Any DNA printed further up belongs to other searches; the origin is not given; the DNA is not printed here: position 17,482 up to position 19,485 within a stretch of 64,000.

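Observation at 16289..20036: Coupled operon: processive GT2 synthase + CofD/YvcK-family transferase fused to a HAD phosphatase + nucleotidyltransferase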

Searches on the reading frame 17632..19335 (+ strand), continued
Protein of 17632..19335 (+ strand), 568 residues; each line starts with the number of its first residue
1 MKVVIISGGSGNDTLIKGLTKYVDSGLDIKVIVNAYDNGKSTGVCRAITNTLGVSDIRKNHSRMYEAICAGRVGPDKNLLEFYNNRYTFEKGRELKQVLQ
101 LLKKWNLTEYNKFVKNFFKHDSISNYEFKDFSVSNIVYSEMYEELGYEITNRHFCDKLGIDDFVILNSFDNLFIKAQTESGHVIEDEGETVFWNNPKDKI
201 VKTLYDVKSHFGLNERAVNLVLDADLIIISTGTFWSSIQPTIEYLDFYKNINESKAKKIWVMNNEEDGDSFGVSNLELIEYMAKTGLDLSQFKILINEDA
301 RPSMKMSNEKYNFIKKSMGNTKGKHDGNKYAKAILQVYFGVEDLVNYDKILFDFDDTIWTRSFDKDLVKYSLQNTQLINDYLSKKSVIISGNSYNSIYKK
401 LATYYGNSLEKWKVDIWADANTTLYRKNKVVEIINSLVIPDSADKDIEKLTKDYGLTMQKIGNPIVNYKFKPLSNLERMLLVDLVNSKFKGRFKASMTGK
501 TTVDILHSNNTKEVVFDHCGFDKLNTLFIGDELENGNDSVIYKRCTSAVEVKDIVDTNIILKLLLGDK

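Call 15: find_related_loci(query=A1, collection=genome_contigs, flank=8000)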
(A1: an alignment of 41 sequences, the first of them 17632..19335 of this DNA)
Query A1 (568 aa) in genome_contigs; peptide patterns used: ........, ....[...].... (x = any residue, [..] = any of these).
67 stretches matched a pattern; 32 encode a relative of the query (tblastn E <= 1e-3); 32 distinct loci.
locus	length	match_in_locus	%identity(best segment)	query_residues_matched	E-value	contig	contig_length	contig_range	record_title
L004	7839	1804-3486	80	1-560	0e+0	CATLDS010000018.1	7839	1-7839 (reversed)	MAG TPA_asm: uncultured Christensenellaceae bacterium isolate MGG12687_1680015473 genome assembly, contig: ERR3199691_45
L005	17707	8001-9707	67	1-567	0e+0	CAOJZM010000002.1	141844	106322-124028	MAG TPA_asm: uncultured Christensenella sp. isolate SRR17684625_bin.32_metawrap_v1.3_MAG genome assembly, contig: NODE.9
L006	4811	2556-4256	65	1-567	0e+0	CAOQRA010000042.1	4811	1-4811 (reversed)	MAG TPA_asm: uncultured Eubacteriales bacterium isolate MGBC149797 genome assembly, contig: MGBC149797.42, whole genome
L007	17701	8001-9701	58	1-568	0e+0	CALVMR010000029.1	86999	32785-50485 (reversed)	MAG: uncultured Clostridia bacterium isolate E01__bin319 genome assembly, contig: E01__k127_3084082, whole genome shotgu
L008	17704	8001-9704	62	1-567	0e+0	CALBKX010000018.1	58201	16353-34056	MAG TPA_asm: uncultured Clostridia bacterium isolate SRR1747034_bin.76_CONCOCT_v1.1_MAG genome assembly, contig: ERZ8082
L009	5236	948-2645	61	1-566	0e+0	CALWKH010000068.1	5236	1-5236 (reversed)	MAG: uncultured Clostridia bacterium isolate BRZ_BP__bin13 genome assembly, contig: BRZ_BP__NODE_15162_length_5236_cov_3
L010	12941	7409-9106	60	1-566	0e+0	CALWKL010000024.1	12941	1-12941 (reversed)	MAG: uncultured Clostridia bacterium isolate E17__bin70 genome assembly, contig: E17__k127_7854904, whole genome shotgun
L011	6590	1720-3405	59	1-567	0e+0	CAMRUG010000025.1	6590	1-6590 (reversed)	MAG TPA_asm: uncultured Clostridia bacterium isolate SRR13573575_bin.43_metawrap_v1.3_MAG genome assembly, contig: NODE.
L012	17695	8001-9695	62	1-567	0e+0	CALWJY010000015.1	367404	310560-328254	MAG: uncultured Clostridia bacterium isolate E14__bin180 genome assembly, contig: E14__k127_2025533, whole genome shotgu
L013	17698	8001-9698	54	1-564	0e+0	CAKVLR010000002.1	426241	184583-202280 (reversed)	MAG: uncultured Clostridia bacterium isolate REFINED_METABAT215_TOP10_CONTIGS_1500_ASSEMBLY_K77_MERGED__Hadza_MoBio_hadz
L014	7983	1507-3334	61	1-567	0e+0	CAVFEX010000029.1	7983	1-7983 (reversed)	bacterium isolate G02621-L1_cleanbin_000024 genome assembly, contig: Spades_G02621-L1_contig_2484, whole genome shotgun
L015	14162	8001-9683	50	1-564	0e+0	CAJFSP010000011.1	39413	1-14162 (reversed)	Candidatus Heteroclostridium caecigallinarum isolate Chicken_24_mag_188 genome assembly, contig: MAGpy_11413_24_idba_bin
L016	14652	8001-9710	47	1-565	1e-162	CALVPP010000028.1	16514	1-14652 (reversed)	MAG: uncultured Bacilli bacterium isolate BRZ_RA__bin24 genome assembly, contig: BRZ_RA__NODE_4382_length_16514_cov_9.15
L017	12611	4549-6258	46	1-565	5e-160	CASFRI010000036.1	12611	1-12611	uncultured bacterium isolate SI.B22.metabat-bins.159 genome assembly, contig: SI.B22.metabat-bins.159.fa_k141_288357, wh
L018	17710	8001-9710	46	1-565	1e-159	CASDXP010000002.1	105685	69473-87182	uncultured bacterium isolate B36_L2_396396_idba_bin.152 genome assembly, contig: B36_L2_396396_idba_bin.152.fa_scaffold_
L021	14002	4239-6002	31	1-562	2e-68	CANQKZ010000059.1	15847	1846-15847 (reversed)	MAG: uncultured Oscillospiraceae bacterium isolate Lapin-021__bin7 genome assembly, contig: Lapin-021__NODE_4207_length_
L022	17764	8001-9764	31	1-562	1e-66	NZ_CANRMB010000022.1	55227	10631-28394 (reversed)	MAG: uncultured Dysosmobacter sp. isolate Lapin-030__bin84 Lapin-030__NODE_852_length_55227_cov_12.087960, whole genome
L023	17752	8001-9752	32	1-563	1e-64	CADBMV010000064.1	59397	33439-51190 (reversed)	MAG: uncultured Erysipelotrichaceae bacterium isolate RUG14118 genome assembly, contig: RUG14118_asm_64, whole genome sh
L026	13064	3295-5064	31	3-564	3e-59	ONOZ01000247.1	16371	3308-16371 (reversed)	uncultured Bacteroidales bacterium isolate RUG501 genome assembly, contig: k87_43162919, whole genome shotgun sequence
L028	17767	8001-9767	30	3-562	1e-56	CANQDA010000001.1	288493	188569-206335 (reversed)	MAG: uncultured Lachnospiraceae bacterium isolate Lapin-003-2__bin22 genome assembly, contig: Lapin-003-2__NODE_10_lengt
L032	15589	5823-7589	29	3-563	3e-51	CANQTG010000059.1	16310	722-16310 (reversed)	MAG: uncultured Lachnospiraceae bacterium isolate Lapin-023__bin73 genome assembly, contig: Lapin-023__NODE_4673_length_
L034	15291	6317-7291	28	2-278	4e-20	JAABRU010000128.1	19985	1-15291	MAG: Desulfobacteraceae bacterium isolate S08.Bin136 Scaffold_1894, whole genome shotgun sequence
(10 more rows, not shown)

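Call 19: search_protein_families(library=pfam, proteins=[L021:1400-2353:+, L021:6058-8127:+, L021:8127-9878:+, L021:10636-12225:+, L022:665-3640:+, L022:3667-4413:+, L022:5069-6037:+, L022:9822-10829:+, L022:11798-13363:+, L022:13305-13931:+], max_evalue=0.001)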
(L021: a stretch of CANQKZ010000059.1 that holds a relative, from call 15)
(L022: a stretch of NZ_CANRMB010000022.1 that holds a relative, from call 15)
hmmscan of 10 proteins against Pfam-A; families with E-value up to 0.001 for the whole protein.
L021:1400-2353:+ (318 aa): 4 families
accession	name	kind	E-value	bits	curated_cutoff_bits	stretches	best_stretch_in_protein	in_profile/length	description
PF00535.33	Glycos_transf_2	-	6.7e-32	111.2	23.3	1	7-105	1-100/168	Glycosyl transferase family 2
PF13641.12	Glyco_tranf_2_3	-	7.3e-13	49.5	27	1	5-115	2-120/230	Glycosyltransferase like family 2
PF10111.15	Glyco_tranf_2_2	-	9.4e-10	38.9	27.3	1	7-103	1-101/276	Glycosyltransferase like family 2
PF13704.12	Glyco_tranf_2_4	-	0.00059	20.7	27.5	0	14-96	2-84/98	Glycosyl transferase family 2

L021:6058-8127:+ (690 aa): 1 family
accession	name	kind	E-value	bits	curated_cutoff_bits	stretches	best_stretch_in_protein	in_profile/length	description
PF01501.26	Glyco_transf_8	-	2.3e-23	83.5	24.3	1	17-288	2-251/253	Glycosyl transferase family 8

L021:8127-9878:+ (584 aa): 4 families
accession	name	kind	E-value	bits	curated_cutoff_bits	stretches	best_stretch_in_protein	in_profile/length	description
PF00535.33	Glycos_transf_2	-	6.6e-33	114.4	23.3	1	9-175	1-167/168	Glycosyl transferase family 2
PF13641.12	Glyco_tranf_2_3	-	1.3e-07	32.4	27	1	6-110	1-107/230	Glycosyltransferase like family 2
PF10111.15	Glyco_tranf_2_2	-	5.6e-07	29.8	27.3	1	9-108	1-100/276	Glycosyltransferase like family 2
PF13704.12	Glyco_tranf_2_4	-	0.00027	21.8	27.5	0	16-105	2-87/98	Glycosyl transferase family 2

L021:10636-12225:+ (530 aa): 1 family
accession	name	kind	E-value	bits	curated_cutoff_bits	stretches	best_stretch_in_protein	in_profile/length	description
PF00682.25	HMGL-like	-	7.8e-18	65.2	29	2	130-248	126-241/260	HMGL-like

L022:665-3640:+ (992 aa): 4 families
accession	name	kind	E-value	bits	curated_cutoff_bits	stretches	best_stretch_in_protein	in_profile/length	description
PF03457.19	HA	-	5.9e-147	478.6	28.4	8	555-617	3-64/64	Helicase associated domain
PF04851.21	ResIII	-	2.2e-13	50.9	22.5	1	2-140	2-163/164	Type III restriction enzyme, res subunit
PF00271.37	Helicase_C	-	5.6e-08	33.5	23.5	1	233-337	11-107/110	Helicase conserved C-terminal domain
PF00270.35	DEAD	-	1.7e-06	28.3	26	1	15-141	7-162/167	DEAD/DEAH box helicase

L022:3667-4413:+ (249 aa): 1 family
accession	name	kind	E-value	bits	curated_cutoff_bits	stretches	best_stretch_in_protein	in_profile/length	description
PF02397.22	Bac_transf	-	1.8e-44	151.8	27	1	39-243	1-178/179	Bacterial sugar transferase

L022:5069-6037:+ (323 aa): 6 families
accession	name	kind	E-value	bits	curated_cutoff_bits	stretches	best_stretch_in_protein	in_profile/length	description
PF01370.27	Epimerase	-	2.5e-55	187.9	20.9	1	3-250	1-240/240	NAD dependent epimerase/dehydratase family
PF16363.11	GDP_Man_Dehyd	-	3.7e-49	168.4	27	1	4-310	1-328/332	GDP-mannose 4,6 dehydratase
PF04321.23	RmlD_sub_bind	-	1.1e-15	58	27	1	1-157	1-143/287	RmlD substrate binding domain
PF01073.25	3Beta_HSD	-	4.5e-14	52.6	22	1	4-152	1-158/280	3-beta hydroxysteroid dehydrogenase/isomerase family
PF02719.21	Polysacc_synt_2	-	1.5e-12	47.8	20.2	1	3-167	1-168/293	Polysaccharide biosynthesis protein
PF07993.18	NAD_binding_4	-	6e-09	35.9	20.1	1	64-184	87-221/258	Male sterility protein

L022:9822-10829:+ (336 aa): 2 families
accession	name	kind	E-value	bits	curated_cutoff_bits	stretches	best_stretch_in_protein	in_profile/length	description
PF01501.26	Glyco_transf_8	-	1.7e-26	93.8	24.3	1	11-257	1-245/253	Glycosyl transferase family 8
PF18404.7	Glyco_transf_24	-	6e-09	36.1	25.7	1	16-137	8-128/268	Glucosyltransferase 24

L022:11798-13363:+ (522 aa): 3 families
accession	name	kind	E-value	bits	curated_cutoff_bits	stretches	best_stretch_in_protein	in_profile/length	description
PF01636.29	APH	-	1.4e-08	35.3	23.2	1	236-432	23-215/239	Phosphotransferase enzyme family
PF12804.13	NTP_transf_3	-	5.5e-08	33.6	27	1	24-126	2-98/160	MobA-like NTP transferase domain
PF00483.29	NTP_transferase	-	5.4e-06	26.6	21.2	1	24-126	3-113/245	Nucleotidyl transferase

L022:13305-13931:+ (209 aa): 1 family
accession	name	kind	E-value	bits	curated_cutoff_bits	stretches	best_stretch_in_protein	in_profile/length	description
PF01380.27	SIS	-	3e-11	43.7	25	1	50-153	2-106/131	SIS domain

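Call 20: search_protein_families(library=pfam, proteins=[L022:14406-15239:+, L022:15242-15952:+, L022:10842-11840:+, L032:7622-9082:+, L026:5084-6367:+, L026:6405-8405:+, L028:9798-11810:+, L023:9769-10704:+, L023:4765-6177:+, L023:6181-7254:+], max_evalue=0.001)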
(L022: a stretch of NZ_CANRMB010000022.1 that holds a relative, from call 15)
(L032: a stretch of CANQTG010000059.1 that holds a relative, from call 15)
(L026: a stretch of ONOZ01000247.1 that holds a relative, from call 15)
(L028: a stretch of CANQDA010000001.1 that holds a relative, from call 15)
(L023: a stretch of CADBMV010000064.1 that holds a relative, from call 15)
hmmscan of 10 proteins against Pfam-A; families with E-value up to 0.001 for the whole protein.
L022:14406-15239:+ (278 aa): 1 family
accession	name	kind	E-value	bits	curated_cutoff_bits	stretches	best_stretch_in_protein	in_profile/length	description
PF01973.23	MptE-like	-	9.6e-16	58.5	34.6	1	39-197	16-170/171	6-hydroxymethylpterin diphosphokinase MptE-like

L022:15242-15952:+ (237 aa): 1 family
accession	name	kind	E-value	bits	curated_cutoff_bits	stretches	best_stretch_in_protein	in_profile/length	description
PF02348.25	CTP_transf_3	-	1.8e-24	87.2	22.6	1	7-148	1-143/217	Cytidylyltransferase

L022:10842-11840:+ (333 aa): 0 families

L032:7622-9082:+ (487 aa): 3 families
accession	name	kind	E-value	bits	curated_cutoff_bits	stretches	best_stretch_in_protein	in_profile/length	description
PF01943.22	Polysacc_synt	-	6.1e-22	78.8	28.2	1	8-273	2-271/274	Polysaccharide biosynthesis protein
PF03023.19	MurJ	-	3.4e-07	29.7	27.4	1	75-445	47-443/451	Lipid II flippase MurJ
PF13440.11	Polysacc_synt_3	-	1.6e-05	24.8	23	1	34-326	4-292/293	Polysaccharide biosynthesis protein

L026:5084-6367:+ (428 aa): 0 families

L026:6405-8405:+ (667 aa): 1 family
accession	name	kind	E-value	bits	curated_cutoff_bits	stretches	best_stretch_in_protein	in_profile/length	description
PF13419.12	HAD_2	-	5.7e-05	23.7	23.8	1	59-215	22-176/178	Haloacid dehalogenase-like hydrolase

L028:9798-11810:+ (671 aa): 2 families
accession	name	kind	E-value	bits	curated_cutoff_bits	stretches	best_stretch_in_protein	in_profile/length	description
PF02901.20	PFL-like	-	1.2e-73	249.3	24.3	1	98-530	162-641/647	Pyruvate formate lyase-like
PF01228.26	Gly_radical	-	1e-11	45.7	22.2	1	561-650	15-106/106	Glycine radical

L023:9769-10704:+ (312 aa): 3 families
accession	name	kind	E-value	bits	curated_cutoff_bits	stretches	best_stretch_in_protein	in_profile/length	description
PF00535.33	Glycos_transf_2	-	5.5e-33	114.7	23.3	1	7-162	1-163/168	Glycosyl transferase family 2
PF10111.15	Glyco_tranf_2_2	-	8.4e-14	52.1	27.3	1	7-152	1-158/276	Glycosyltransferase like family 2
PF13641.12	Glyco_tranf_2_3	-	2.4e-11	44.5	27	1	7-125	4-128/230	Glycosyltransferase like family 2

L023:4765-6177:+ (471 aa): 1 family
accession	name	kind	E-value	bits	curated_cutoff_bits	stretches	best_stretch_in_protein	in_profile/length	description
PF01943.22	Polysacc_synt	-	3e-13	50.3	28.2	1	13-278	3-272/274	Polysaccharide biosynthesis protein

L023:6181-7254:+ (358 aa): 0 families

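Call 21: predict_structure(alignment_id=A1)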
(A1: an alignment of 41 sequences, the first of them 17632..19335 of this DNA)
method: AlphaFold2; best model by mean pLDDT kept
length: 568 residues; sequences in the alignment: 41
mean_pLDDT: 92.3   pTM: 0.88
mean pLDDT of the five models: 92.3, 92.3, 90.6, 90.5, 90.3
residues with pLDDT >= 90: 441; 70-90: 121; 50-70: 6; < 50: 0
segments of 3 or more residues with pLDDT < 50: none
pLDDT, mean of each block of 10 residues (from residue 1): 87 84 85 82 87 85 81 83 94 96 97 97 92 95 93 91 89 90 87 92 88 94 97 90 96 98 91 94 96 97 94 96 90 96 96 95 92 96 96 93 93 96 95 94 92 94 92 95 93 88 93 95 97 88 95 94 88
secondary structure, 60 per line:
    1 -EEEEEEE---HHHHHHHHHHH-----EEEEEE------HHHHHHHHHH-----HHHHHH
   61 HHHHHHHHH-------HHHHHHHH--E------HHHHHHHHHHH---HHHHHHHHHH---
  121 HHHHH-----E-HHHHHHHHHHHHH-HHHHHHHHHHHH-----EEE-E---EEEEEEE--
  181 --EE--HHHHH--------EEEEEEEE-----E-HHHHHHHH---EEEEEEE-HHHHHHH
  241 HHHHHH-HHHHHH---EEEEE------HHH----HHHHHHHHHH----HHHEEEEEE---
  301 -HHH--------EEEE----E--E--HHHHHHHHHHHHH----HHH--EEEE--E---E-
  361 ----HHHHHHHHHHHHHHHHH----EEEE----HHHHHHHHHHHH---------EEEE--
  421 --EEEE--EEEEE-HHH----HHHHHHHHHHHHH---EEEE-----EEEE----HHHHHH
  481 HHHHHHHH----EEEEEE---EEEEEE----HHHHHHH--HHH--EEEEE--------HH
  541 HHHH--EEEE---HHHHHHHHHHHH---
elements in order: E2-8 H12-22 E28-33 H40-49 H55-69 H77-84 H94-104 H108-117 H121-125 H133-145 H147-158 E164-166 E172-178 H187-191 E200-207 H215-222 E226-232 H234-246 H248-253 E257-261 H275-284 E292-297 E313-316 H327-339 E349-352 H365-381 E386-389 H394-405 E415-418 E423-426 E429-433 H442-454 E458-461 E467-470 H475-488 E493-498 E502-507 H512-518 E526-530 H539-544 E547-550 H554-565
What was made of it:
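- AF2 models the two domains with a confident relative arrangement (pTM 0.88, call 21).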

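Call 24: fold_search(model_id=the predicted structure, library=pdb)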
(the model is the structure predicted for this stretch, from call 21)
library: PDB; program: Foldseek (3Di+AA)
matches with E <= 10: 644; with E <= 0.001: 97
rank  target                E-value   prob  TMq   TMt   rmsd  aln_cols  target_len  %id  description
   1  2hzb_A                8.2e-15  1.00  0.43  0.75   3.8       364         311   17  X-Ray Crystal Structure of Protein BH3568 from Bacillus halodurans. Northeast Structural Genomics Consortium BhR60. (released 2006-08-22)
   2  2o2z_B                2.7e-13  1.00  0.43  0.76   3.7       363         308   18  Crystal structure of a protein member of the upf0052 family (bh3568) from bacillus halodurans at 2.60 A resolution (released 2006-12-19)
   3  2o2z_C                2.9e-13  1.00  0.44  0.77   3.4       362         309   15  Crystal structure of a protein member of the upf0052 family (bh3568) from bacillus halodurans at 2.60 A resolution (released 2006-12-19)
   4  2o2z_D                3.4e-13  1.00  0.44  0.77   3.5       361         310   16  Crystal structure of a protein member of the upf0052 family (bh3568) from bacillus halodurans at 2.60 A resolution (released 2006-12-19)
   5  2o2z_A                4.5e-13  1.00  0.43  0.76   3.6       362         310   17  Crystal structure of a protein member of the upf0052 family (bh3568) from bacillus halodurans at 2.60 A resolution (released 2006-12-19)
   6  2ppv                  1.4e-12  1.00  0.42  0.70   5.0       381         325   17  CRYSTAL STRUCTURE OF a protein belonging to the UPF0052 (SE_0549) FROM STAPHYLOCOCCUS EPIDERMIDIS ATCC 12228 AT 2.00 A R (released 2007-05-15)
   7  2q7x_A                1.6e-11  1.00  0.40  0.67   5.3       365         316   16  Crystal structure of a putative phospho transferase (sp_1565) from streptococcus pneumoniae tigr4 at 2.00 A resolution (released 2007-06-19)
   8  2q7x_B                1.1e-10  1.00  0.40  0.70   5.4       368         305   15  Crystal structure of a putative phospho transferase (sp_1565) from streptococcus pneumoniae tigr4 at 2.00 A resolution (released 2007-06-19)
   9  9hn3_B                1.9e-09  1.00  0.28  0.60   5.9       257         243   17  Mouse phosphomannomutase 2 in apo state from crystals with PEG 3350 (released 2025-12-24)
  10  7o58_A                2.1e-09  1.00  0.29  0.61   5.5       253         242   18  Human phosphomannomutase 2 (PMM2) with mutation T237M in complex with the activator glucose 1,6-bisphosphate (released 2022-02-02)
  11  7o0c_A                2.4e-09  1.00  0.29  0.62   5.3       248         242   19  Human phosphomannomutase 2 (PMM2) wild-type in apo state (released 2022-02-02)
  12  4bnd_A                2.4e-09  1.00  0.28  0.57   6.1       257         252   19  Structure of an atypical alpha-phosphoglucomutase similar to eukaryotic phosphomannomutases (released 2013-10-02)
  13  9hn3_A                2.9e-09  1.00  0.29  0.61   4.6       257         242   17  Mouse phosphomannomutase 2 in apo state from crystals with PEG 3350 (released 2025-12-24)
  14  2amy                  4.0e-09  1.00  0.28  0.58   6.0       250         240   18  X-Ray Structure of Human Phosphomannomutase 2 (PMM2) (released 2005-08-23)
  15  9hpb_D                6.0e-09  1.00  0.29  0.61   5.7       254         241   18  Mouse phosphomannomutase 2 in apo state from crystals with PEG 8000 (released 2025-12-24)
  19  4bnd_B                1.3e-08  1.00  0.29  0.58   5.6       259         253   17  Structure of an atypical alpha-phosphoglucomutase similar to eukaryotic phosphomannomutases (released 2013-10-02)
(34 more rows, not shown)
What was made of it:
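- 17632..18651 (+): g2 N-domain (aa 1-340): YvcK/GlmR-like member of the CofD superfamily, with a helical insertion of about 60 residues. It is the most conserved part of the operon. Its chemistry is unknown and it is the candidate for the novel step. Foldseek (call 24).
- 18676..19338 (+): g2 C-domain (aa ~349-568): HAD-IIB domain of the PMM/alpha-PGM type. Motif I is DFDDT (18688-18702), with SGN, K and GDE..GND also present. Foldseek finds PMM2 and 4bnd at about 2e-9 (call 24).
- On YvcK/GlmR subfamily (TIGR01826): 2hzb and 2o2z match with TMt 0.75-0.77 (call 24).
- On HAD superfamily, subclass IIB (PMM/alpha-PGM type): Foldseek matches PMM2 and 4bnd at E about 2e-9 (call 24).
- T6PP also appears among the fold matches (call 24).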
